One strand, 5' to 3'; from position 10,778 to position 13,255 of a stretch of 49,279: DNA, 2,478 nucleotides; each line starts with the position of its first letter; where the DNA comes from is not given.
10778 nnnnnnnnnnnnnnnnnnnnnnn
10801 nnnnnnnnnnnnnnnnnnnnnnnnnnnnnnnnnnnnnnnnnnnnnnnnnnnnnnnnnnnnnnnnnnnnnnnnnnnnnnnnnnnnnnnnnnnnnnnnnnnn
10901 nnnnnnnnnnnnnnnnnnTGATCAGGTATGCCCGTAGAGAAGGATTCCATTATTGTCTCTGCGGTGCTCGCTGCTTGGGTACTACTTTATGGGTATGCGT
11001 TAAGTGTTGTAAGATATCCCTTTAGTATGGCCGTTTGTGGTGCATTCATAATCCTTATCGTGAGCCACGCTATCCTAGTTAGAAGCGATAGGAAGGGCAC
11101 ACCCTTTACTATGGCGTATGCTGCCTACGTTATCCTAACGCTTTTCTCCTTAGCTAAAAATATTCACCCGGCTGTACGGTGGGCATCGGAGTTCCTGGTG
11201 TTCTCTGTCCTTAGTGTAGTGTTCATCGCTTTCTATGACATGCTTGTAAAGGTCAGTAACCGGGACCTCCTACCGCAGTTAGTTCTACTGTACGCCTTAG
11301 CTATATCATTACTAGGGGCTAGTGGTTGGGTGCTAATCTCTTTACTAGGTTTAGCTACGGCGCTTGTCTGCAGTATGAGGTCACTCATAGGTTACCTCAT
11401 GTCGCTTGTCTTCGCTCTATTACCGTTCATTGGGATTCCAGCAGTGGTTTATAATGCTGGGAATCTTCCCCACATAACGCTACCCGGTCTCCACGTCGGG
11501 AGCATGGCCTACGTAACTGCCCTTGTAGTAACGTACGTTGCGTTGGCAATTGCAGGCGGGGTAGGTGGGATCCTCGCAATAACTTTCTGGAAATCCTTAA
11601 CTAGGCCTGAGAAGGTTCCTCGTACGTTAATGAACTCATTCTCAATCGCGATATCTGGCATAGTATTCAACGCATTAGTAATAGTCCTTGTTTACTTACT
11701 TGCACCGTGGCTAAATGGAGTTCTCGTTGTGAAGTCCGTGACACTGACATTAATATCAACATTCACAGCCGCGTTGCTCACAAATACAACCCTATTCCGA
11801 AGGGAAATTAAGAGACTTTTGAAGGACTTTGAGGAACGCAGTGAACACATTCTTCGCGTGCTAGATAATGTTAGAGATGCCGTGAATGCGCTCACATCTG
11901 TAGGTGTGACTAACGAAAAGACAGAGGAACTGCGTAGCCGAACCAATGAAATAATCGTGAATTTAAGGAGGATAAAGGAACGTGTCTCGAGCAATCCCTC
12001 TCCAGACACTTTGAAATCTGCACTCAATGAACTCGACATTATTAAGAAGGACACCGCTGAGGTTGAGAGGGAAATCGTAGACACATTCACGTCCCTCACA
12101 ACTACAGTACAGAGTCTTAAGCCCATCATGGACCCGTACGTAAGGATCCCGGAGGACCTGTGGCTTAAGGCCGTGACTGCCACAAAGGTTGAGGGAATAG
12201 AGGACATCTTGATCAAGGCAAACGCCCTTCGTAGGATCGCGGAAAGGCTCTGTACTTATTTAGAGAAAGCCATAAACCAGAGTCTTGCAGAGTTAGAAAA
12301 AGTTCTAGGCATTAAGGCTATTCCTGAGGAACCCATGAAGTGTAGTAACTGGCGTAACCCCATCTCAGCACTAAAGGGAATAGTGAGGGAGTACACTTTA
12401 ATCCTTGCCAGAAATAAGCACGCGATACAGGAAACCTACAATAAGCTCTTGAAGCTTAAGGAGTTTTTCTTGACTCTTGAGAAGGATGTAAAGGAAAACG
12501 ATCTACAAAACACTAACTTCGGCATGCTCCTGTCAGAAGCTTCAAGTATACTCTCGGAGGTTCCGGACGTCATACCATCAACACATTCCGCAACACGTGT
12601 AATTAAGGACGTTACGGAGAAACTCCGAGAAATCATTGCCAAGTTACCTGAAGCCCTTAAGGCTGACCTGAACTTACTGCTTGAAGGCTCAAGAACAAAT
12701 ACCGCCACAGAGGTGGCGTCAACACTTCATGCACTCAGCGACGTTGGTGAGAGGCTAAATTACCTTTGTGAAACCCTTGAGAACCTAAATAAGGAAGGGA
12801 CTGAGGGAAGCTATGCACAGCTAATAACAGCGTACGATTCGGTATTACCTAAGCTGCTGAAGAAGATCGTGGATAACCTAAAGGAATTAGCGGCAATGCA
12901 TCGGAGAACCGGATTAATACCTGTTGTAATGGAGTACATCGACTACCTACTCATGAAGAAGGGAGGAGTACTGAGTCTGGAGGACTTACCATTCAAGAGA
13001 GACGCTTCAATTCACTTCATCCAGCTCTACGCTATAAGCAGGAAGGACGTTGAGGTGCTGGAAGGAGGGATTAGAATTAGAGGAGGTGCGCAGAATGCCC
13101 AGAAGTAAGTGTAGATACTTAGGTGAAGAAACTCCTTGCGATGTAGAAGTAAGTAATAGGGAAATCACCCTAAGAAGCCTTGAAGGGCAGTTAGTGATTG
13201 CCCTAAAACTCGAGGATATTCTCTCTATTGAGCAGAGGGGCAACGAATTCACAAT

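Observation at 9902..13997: Tightly coupled three-gene operon of unrecognisable proteins (top candidate for an undescribed system)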

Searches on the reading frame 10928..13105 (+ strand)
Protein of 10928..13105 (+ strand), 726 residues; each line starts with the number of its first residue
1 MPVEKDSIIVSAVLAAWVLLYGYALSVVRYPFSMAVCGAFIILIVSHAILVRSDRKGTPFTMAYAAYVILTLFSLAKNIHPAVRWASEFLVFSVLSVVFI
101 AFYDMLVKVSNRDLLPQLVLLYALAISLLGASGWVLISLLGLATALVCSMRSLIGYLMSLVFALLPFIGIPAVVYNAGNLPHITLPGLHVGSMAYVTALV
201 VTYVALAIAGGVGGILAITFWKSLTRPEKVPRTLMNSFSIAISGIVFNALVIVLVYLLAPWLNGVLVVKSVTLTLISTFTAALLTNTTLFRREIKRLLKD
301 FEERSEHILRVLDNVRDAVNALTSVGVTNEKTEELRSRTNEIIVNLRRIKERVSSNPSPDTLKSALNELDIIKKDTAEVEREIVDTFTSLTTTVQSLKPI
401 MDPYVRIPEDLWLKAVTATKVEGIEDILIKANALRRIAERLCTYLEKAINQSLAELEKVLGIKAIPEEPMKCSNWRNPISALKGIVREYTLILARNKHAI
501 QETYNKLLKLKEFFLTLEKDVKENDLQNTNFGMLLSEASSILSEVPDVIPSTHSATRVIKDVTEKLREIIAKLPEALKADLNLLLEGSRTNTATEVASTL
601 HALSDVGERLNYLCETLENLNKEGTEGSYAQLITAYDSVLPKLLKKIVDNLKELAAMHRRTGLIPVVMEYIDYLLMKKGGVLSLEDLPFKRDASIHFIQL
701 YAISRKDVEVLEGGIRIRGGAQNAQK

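Call 6: search_protein_families(library=pfam, proteins=[window:10928-13105:+], max_evalue=1)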
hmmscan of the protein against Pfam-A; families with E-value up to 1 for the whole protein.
window:10928-13105:+ (726 aa): 10 families
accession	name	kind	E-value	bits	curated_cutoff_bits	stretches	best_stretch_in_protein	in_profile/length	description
PF12205.13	GIT1_C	-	0.0012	19.5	25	1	285-359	6-84/110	G protein-coupled receptor kinase-interacting protein 1 C term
PF19110.5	DUF5797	-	0.01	16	25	1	338-388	102-150/163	Family of unknown function (DUF5797)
PF06103.16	DUF948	-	0.012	16.2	37.2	1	239-322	2-84/89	Bacterial protein of unknown function (DUF948)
PF02163.28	Peptidase_M50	-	0.042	13.6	27.2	1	229-366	70-147/221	Peptidase family M50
PF24140.1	TPR_TNPO3_IPO13_3rd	-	0.053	14.2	27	0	551-604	17-72/89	Transportin-3/Importin-13 third TPR domain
PF20721.2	C19orf12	-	0.099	12.9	30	1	187-236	46-93/163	C19orf12-like protein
PF05218.19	DUF713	-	0.24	11.6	24.5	0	499-576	36-111/185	Protein of unknown function (DUF713)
PF11564.14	BpuJI_N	-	0.3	10.7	25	0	286-338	40-92/278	Restriction endonuclease BpuJI - N terminal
PF04513.17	Baculo_PEP_C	-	0.35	11.4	38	1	549-638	47-136/140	Baculovirus polyhedron envelope protein, PEP, C terminus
PF07928.17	Vps54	-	0.7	10.7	27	0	343-390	83-129/133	Vps54-like protein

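Call 7: search_protein_families(library=ncbifam, proteins=[window:10928-13105:+], max_evalue=1)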
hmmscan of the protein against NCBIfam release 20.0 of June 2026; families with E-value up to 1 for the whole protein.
window:10928-13105:+ (726 aa): 2 families
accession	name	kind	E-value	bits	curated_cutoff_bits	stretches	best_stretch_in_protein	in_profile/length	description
TIGR04527.1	mycoplas_twoTM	subfamily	0.04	13.6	125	1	286-391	30-160/248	MG_279/MG_280 family protein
NF040845.1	lmo0850_fam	equivalog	0.57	10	27.5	0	644-654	6-16/34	Lmo0850 family protein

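Call 8: search_protein_families(library=padloc, proteins=[window:10928-13105:+], max_evalue=1)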
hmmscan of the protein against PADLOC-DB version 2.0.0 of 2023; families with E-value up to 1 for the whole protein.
window:10928-13105:+ (726 aa): 3 families
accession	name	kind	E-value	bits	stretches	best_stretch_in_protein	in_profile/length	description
PDLC03859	LmuB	-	0.0006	17.1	1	288-653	196-460/611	-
PDLC03760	RT_UG22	-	0.01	12.9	1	477-622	216-357/476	DRT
PDLC04825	PDC-S02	-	0.035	12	1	571-611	11-52/193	-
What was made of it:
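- On SMC-like / ABC-ATPase coiled-coil proteins (LmuB, JetC, Rad50): The PADLOC LmuB hit (E 6e-4) covers only helical sequence (call 8).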

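Call 9: find_homologous_proteins(query=window:10928-13105:+)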
Query window:10928-13105:+ (726 aa): 15 proteins with E <= 0.001 among 8000 candidates.
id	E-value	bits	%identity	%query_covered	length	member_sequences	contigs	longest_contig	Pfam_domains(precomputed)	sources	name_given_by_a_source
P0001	0.0e+0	1554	100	100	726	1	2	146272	-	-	-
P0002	0.0e+0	1402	90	100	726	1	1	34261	-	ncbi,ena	-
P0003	0.0e+0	1401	89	100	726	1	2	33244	-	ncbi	-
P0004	0.0e+0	1399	89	100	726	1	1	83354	-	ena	-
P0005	0.0e+0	1397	89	100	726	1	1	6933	-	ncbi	-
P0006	0.0e+0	1382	88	100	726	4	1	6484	-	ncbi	-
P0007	0.0e+0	1367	87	100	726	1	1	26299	-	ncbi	-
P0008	0.0e+0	1316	84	100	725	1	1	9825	PF04108.18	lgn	-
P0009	0.0e+0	1250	78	100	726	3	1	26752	-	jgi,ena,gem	-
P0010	0.0e+0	1163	72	100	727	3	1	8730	-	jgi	-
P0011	0.0e+0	1129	71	99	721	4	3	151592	-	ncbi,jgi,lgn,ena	-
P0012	0.0e+0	1124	70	100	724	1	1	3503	-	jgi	-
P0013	0.0e+0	1089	67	100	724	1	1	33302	-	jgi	-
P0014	5.3e-294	995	87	74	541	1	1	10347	-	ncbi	-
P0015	2.7e-265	901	57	98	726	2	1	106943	-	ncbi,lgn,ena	-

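Call 12: find_encoding_contigs(protein=P0015, flank=8000, max_places=3)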
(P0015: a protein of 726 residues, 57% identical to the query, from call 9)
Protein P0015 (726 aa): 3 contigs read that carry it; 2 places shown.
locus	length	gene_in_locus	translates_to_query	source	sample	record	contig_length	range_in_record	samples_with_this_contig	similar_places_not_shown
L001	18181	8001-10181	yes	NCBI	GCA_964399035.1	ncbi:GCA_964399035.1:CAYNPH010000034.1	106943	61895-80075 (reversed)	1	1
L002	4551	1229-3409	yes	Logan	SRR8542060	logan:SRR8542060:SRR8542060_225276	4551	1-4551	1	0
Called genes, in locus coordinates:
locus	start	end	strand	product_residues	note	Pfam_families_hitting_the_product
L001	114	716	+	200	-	PF01380:SIS, PF13580:SIS_2 (weak)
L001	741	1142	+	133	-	-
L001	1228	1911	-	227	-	PF18489:Alpha_Helical, PF01588:tRNA_bind (weak)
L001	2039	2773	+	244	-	-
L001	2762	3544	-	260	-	PF00069:Pkinase (weak)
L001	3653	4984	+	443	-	PF02812:ELFV_dehydrog_N, PF00208:ELFV_dehydrog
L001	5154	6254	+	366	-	PF02073:Peptidase_M29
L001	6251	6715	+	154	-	PF00885:DMRL_synthase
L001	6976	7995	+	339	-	-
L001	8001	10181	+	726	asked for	-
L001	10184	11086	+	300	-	-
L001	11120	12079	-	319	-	PF04055:Radical_SAM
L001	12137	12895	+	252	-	PF21948:LplA-B_cat, PF03099:BPL_LplA_LipB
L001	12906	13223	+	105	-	-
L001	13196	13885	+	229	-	PF00702:Hydrolase, PF08282:Hydrolase_3 (faint), PF12710:HAD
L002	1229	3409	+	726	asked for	-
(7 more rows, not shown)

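Call 18: find_related_loci(query=A1, collection=genome_contigs, flank=8000)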
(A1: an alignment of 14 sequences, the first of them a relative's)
Query A1 (726 aa) in genome_contigs; peptide patterns used: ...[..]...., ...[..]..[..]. (x = any residue, [..] = any of these).
45 stretches matched a pattern; 5 encode a relative of the query (tblastn E <= 1e-3); 5 distinct loci.
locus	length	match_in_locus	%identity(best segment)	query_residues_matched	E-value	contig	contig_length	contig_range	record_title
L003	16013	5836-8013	89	1-726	0e+0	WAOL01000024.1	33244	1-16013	MAG: Desulfurococcales archaeon isolate S143_97_esom k151_255575, whole genome shotgun sequence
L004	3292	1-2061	73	39-726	0e+0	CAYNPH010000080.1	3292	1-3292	MAG TPA_asm: uncultured Desulfurococcaceae archaeon isolate binchicken_co219_317 genome assembly, contig: k141_1188194,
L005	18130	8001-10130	57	5-713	0e+0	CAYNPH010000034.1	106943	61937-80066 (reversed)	MAG TPA_asm: uncultured Desulfurococcaceae archaeon isolate binchicken_co219_317 genome assembly, contig: k141_1437304,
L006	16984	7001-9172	86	3-726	0e+0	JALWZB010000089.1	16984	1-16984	MAG: Desulfurococcales archaeon isolate T2_metabat1_scaf2bin.068 T2_NODE_3274_length_16984_cov_3.720591, whole genome sh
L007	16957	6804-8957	71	1-718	0e+0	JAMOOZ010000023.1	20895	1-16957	MAG: Desulfurococcales archaeon isolate 4559-240_maxbin2_scaf2bin.156 4559-240_scaffold_1284_c1, whole genome shotgun se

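Call 20: search_solved_structures(query=A1, max_evalue=10)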
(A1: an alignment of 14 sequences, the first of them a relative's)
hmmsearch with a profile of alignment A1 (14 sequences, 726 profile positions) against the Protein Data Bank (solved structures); distinct sequences matched with E-value up to 10: 8.
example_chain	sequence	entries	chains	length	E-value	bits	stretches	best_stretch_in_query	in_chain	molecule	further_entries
6b7n_A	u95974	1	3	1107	0.026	16.1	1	510-605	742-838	Spike protein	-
8r9w_A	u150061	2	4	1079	0.11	14.1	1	510-605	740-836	Spike protein | PDCoV spike glycoprotein S1A domain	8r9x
9dez_A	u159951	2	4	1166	0.12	13.9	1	510-605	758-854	Spike glycoprotein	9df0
4n21_A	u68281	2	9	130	0.24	12.9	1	329-386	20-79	GP2 Ectodomain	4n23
3jqh_A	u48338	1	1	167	0.33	12.5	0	336-381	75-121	C-type lectin domain family 4 member M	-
6qz9_0A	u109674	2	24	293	0.77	11.2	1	600-655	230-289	Proximal tail tube connector protein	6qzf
8dk1_C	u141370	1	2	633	1.7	10.1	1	564-634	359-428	JetC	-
5szs_A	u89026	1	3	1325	1.9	9.9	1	508-586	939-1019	Spike glycoprotein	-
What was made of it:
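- Closest known: SMC-like coiled-coil defence proteins. Same: There are weak profile similarities over the helical region (PADLOC LmuB E 6e-4, call 8; JetC E 1.7, call 20).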

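Call 31: search_protein_representatives(alignment_id=A1)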
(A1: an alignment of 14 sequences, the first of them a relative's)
Query: 14 sequences, 726 profile positions. Proteins with E-value up to 0.001 (for the whole library): 18; up to 1e-10: 13; up to 1e-30: 9. The best 18 are listed.
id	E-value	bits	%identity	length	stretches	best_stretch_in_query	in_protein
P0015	0.0e+00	1254.0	-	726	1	4-725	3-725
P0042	1.3e-187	641.9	-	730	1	8-721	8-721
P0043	6.5e-88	312.4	-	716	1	9-722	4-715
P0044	3.7e-57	210.7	-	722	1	7-714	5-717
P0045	1.6e-48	182.1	-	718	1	49-721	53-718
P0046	6.4e-46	173.5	-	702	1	12-705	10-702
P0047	1.4e-44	169.1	-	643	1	98-715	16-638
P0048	2.8e-43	164.8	-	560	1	158-718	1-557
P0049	1.5e-39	152.5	-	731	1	10-718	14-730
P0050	2.1e-26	109.0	-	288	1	13-224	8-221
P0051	2.5e-22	95.5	-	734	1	6-720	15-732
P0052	6.3e-19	84.3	-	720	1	13-715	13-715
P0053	8.3e-11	57.5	-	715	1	21-715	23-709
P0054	1.3e-10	56.8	-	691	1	42-708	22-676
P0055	1.8e-09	53.0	-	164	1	4-153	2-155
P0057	1.9e-07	46.4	-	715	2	24-474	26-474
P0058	7.0e-06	41.2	-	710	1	13-715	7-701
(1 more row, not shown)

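Call 34: find_encoding_contigs(protein=P0049, flank=8000, max_places=3)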
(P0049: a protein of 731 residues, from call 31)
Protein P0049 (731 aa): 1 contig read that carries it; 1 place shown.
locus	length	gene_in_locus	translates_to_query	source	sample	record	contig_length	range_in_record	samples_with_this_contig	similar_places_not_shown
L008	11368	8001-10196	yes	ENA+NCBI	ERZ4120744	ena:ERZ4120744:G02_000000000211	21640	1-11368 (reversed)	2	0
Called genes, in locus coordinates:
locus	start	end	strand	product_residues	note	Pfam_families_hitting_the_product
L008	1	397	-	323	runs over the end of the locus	PF10432:bact-PGI_C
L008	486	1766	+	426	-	PF00368:HMG-CoA_red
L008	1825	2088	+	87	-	-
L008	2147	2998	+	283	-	PF18754:Nmad3 (faint)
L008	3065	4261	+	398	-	PF01384:PHO4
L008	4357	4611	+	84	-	-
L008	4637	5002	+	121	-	-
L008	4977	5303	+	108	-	-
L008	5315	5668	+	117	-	PF01981:PTH2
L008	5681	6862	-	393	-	PF02163:Peptidase_M50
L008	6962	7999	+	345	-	-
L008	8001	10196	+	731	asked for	-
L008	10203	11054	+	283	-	-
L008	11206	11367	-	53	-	?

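Call 35: find_encoding_contigs(protein=P0043, flank=6000, max_places=2)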
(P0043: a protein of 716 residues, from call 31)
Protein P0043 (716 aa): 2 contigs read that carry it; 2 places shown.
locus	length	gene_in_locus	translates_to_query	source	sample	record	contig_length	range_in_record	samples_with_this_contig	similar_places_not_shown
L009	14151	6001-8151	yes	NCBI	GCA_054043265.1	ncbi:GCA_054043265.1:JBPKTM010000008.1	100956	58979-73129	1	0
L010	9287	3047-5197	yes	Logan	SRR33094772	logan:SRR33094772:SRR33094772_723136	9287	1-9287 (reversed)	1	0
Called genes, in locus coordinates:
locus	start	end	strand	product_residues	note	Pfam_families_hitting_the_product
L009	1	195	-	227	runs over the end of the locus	PF18489:Alpha_Helical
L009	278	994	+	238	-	-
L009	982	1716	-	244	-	-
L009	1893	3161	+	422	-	PF02812:ELFV_dehydrog_N, PF00208:ELFV_dehydrog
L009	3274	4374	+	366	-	PF02073:Peptidase_M29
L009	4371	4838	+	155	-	PF00885:DMRL_synthase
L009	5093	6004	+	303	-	-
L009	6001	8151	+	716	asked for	-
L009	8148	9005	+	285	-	-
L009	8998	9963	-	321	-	PF04055:Radical_SAM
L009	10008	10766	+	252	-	PF21948:LplA-B_cat, PF03099:BPL_LplA_LipB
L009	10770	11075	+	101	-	-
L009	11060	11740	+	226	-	PF00702:Hydrolase, PF12710:HAD, PF13419:HAD_2 (weak)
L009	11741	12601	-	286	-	PF04055:Radical_SAM (weak)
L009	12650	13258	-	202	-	PF01558:POR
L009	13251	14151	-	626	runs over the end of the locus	PF01855:POR_N, PF02775:TPP_enzyme_C, PF12838:Fer4_7 (faint), PF12797:Fer4_2 (faint), PF12837:Fer4_6 (faint), PF13237:Fer4_10 (faint), PF00037:Fer4 (weak)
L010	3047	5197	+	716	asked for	-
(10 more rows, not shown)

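Call 36: find_encoding_contigs(protein=P0045, flank=6000, max_places=2)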
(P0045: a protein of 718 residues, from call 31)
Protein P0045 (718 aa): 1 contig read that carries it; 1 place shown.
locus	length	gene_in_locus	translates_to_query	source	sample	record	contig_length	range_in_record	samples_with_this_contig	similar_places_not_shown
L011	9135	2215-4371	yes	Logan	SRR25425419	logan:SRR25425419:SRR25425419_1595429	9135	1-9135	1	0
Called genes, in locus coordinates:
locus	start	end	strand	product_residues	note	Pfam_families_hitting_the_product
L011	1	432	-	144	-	?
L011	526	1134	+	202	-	PF01380:SIS, PF13580:SIS_2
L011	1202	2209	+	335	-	-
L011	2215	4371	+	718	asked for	-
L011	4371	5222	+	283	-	-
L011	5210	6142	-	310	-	PF04055:Radical_SAM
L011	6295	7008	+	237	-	PF01381:HTH_3, PF13560:HTH_31 (weak)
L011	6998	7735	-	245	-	-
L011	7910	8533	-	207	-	PF01558:POR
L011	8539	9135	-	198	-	?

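Call 37: find_encoding_contigs(protein=P0051, flank=6000, max_places=2)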
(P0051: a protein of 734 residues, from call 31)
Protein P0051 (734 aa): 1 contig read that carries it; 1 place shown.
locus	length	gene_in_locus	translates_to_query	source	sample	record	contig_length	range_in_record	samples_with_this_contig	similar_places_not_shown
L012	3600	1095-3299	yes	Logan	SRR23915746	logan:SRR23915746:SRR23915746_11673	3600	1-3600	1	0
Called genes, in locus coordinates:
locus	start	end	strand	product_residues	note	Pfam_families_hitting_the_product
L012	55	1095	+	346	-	-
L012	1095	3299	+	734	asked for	-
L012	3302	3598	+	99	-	?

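Call 38: find_encoding_contigs(protein=P0053, flank=6000, max_places=2)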
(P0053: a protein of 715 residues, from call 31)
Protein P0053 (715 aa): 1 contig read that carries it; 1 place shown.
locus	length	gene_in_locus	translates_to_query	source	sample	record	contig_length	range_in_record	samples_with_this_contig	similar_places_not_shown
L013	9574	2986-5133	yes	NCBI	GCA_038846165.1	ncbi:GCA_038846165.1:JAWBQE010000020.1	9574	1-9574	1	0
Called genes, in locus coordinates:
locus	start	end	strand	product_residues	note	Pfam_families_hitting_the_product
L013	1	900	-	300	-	PF02163:Peptidase_M50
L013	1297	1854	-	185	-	-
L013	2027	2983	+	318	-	-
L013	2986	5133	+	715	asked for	-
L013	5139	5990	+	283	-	-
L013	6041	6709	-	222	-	PF00702:Hydrolase, PF06888:Put_Phosphatase, PF12710:HAD, PF13419:HAD_2 (faint)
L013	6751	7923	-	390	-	PF07690:MFS_1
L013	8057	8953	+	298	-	PF03069:FmdA_AmdA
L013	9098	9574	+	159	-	?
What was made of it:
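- On Site-2-protease (M50) regulated membrane-tethered factors: M50 is adjacent only in L008 and L013 (calls 34, 38).
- An M50 protease gene is divergently adjacent in L008 and L013 (calls 34, 38).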

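Call 39: find_encoding_contigs(protein=P0058, flank=6000, max_places=2)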
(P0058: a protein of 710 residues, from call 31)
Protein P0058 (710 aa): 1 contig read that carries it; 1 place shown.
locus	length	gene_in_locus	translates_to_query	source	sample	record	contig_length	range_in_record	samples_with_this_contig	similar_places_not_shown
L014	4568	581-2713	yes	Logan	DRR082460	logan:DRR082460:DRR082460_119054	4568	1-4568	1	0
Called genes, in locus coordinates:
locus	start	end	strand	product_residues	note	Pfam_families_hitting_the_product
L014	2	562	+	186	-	?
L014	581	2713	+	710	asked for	-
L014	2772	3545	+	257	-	-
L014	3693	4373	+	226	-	PF00702:Hydrolase, PF12710:HAD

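Call 43: search_protein_families(library=pfam, alignment_id=A4, max_evalue=0.01)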
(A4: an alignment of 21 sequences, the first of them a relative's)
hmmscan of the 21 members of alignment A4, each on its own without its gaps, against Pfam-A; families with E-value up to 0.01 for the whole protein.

A. member 1, P0001 (726 aa): 1 family
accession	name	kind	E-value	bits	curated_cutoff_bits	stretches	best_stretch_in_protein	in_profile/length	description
PF12205.13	GIT1_C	-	0.0012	19.5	25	0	285-359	6-84/110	G protein-coupled receptor kinase-interacting protein 1 C term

B. families by the number of members that match (of 21 scanned): 13 families
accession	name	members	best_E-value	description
PF12205.13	GIT1_C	4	0.00012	G protein-coupled receptor kinase-interacting protein 1 C term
PF04513.17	Baculo_PEP_C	3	3.2e-05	Baculovirus polyhedron envelope protein, PEP, C terminus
PF04108.17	ATG17_like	3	0.00057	Autophagy protein ATG17-like domain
PF05218.19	DUF713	2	0.0018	Protein of unknown function (DUF713)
PF19110.5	DUF5797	1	0.0003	Family of unknown function (DUF5797)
PF09777.14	OSTMP1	1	0.0023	Osteopetrosis-associated transmembrane protein 1 precursor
PF10303.14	DUF2408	1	0.0028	Protein of unknown function (DUF2408)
PF09763.15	Sec3_CC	1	0.004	Exocyst complex component Sec3, coiled-coil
PF09419.16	PGP_phosphatase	1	0.0043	Mitochondrial PGP phosphatase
PF04065.20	Not3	1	0.0043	Not1 N-terminal domain, CCR4-Not complex component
PF11694.13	DUF3290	1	0.0058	Protein of unknown function (DUF3290)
PF06103.16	DUF948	1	0.006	Bacterial protein of unknown function (DUF948)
PF17098.10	Wtap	1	0.0088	WTAP/Mum2p family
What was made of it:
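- On MCP / HAMP transducers: No Pfam hit in 21 members at E<=0.01 (call 43).
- Closest known: Methyl-accepting chemotaxis proteins / HAMP-type transducers. Different: No MCP signalling or HAMP domain was found in any member (call 43).
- No HAMP, MCP, kinase or other signalling domain was found in Pfam for any of 21 members (call 43). No HTH family hit was found (call 43).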

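Call 46: search_solved_structures(query=A4, max_evalue=1)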
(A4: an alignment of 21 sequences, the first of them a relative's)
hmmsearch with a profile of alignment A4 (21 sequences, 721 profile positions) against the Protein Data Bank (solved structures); distinct sequences matched with E-value up to 1: 102 (the best 60 are shown).
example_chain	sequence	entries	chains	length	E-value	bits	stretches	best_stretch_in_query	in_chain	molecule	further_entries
3jqh_A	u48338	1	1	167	2.4e-07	32.3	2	497-548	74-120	C-type lectin domain family 4 member M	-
7y9n_A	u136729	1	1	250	2.3e-06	29.1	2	287-417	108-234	Spike protein S2',5HB-H2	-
8a3k_UNK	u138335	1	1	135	4.9e-06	28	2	298-383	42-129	sc-apCC-4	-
6gao_A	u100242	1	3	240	1.3e-05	26.5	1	478-610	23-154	Outer capsid protein sigma-1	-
8qox_B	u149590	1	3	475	2.8e-05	25.5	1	257-382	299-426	Conserved membrane protein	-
6gaj_A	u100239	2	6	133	3.4e-05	25.2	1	478-589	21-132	Outer capsid protein sigma-1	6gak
9rgy_A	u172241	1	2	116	0.00052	21.3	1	296-383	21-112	sc-apCC3-CW-0NTT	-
7wxz_A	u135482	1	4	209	0.00062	21.1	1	294-441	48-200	Spike protein S2'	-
1eq1_A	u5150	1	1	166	0.00065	21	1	500-649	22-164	APOLIPOPHORIN-III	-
8p0a_A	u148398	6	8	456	0.0065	17.7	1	298-389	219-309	Structural maintenance of chromosomes protein 1A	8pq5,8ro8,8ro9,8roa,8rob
8ro6_A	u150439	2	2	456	0.0065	17.7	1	298-389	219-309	Structural maintenance of chromosomes protein 1A (SMC1A)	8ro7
8w6e_A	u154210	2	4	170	0.007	17.6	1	478-623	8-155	HBC599 in complex with wFAP1.1 | wFAP1.1 structure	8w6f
9y5f_B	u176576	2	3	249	0.0077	17.4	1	289-424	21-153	sc-t-SNARE-5.s.8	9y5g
9eiu_A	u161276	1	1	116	0.013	16.7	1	279-370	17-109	Caveolae-associated protein 1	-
4qkw_A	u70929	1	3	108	0.013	16.6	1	280-371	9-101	Muscle-related coiled-coil protein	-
2ch7_A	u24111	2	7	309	0.27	12.3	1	291-571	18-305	METHYL-ACCEPTING CHEMOTAXIS PROTEIN | Methyl-accepting chemotaxis protein 2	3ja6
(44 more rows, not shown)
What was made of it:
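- On MCP / HAMP transducers: PDB 2ch7 gives E 0.27 (call 46).
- Closest known: Methyl-accepting chemotaxis proteins / HAMP-type transducers. Different: The PDB hit to 2ch7 has E 0.27 (call 46).
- A methyl-accepting chemotaxis protein appears among the weak PDB profile hits (2ch7, E 0.27, call 46).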

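Call 52: search_protein_families(library=phrogs, proteins=[window:10928-13105:+, L013:2027-2980:+, L013:2986-5130:+, L013:5142-5987:+, L008:6962-7996:+, L008:10203-11051:+], max_evalue=0.01)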
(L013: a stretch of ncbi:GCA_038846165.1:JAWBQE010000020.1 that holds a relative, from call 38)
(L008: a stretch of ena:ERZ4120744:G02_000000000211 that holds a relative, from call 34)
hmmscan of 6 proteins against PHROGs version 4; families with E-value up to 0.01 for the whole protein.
window:10928-13105:+ (726 aa): 0 families

L013:2027-2980:+ (318 aa): 0 families

L013:2986-5130:+ (715 aa): 1 family
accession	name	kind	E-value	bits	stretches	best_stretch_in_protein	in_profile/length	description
phrog_17020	-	unknown function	0.0042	17.3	1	272-405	101-222/353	-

L013:5142-5987:+ (282 aa): 0 families

L008:6962-7996:+ (345 aa): 0 families

L008:10203-11051:+ (283 aa): 0 families
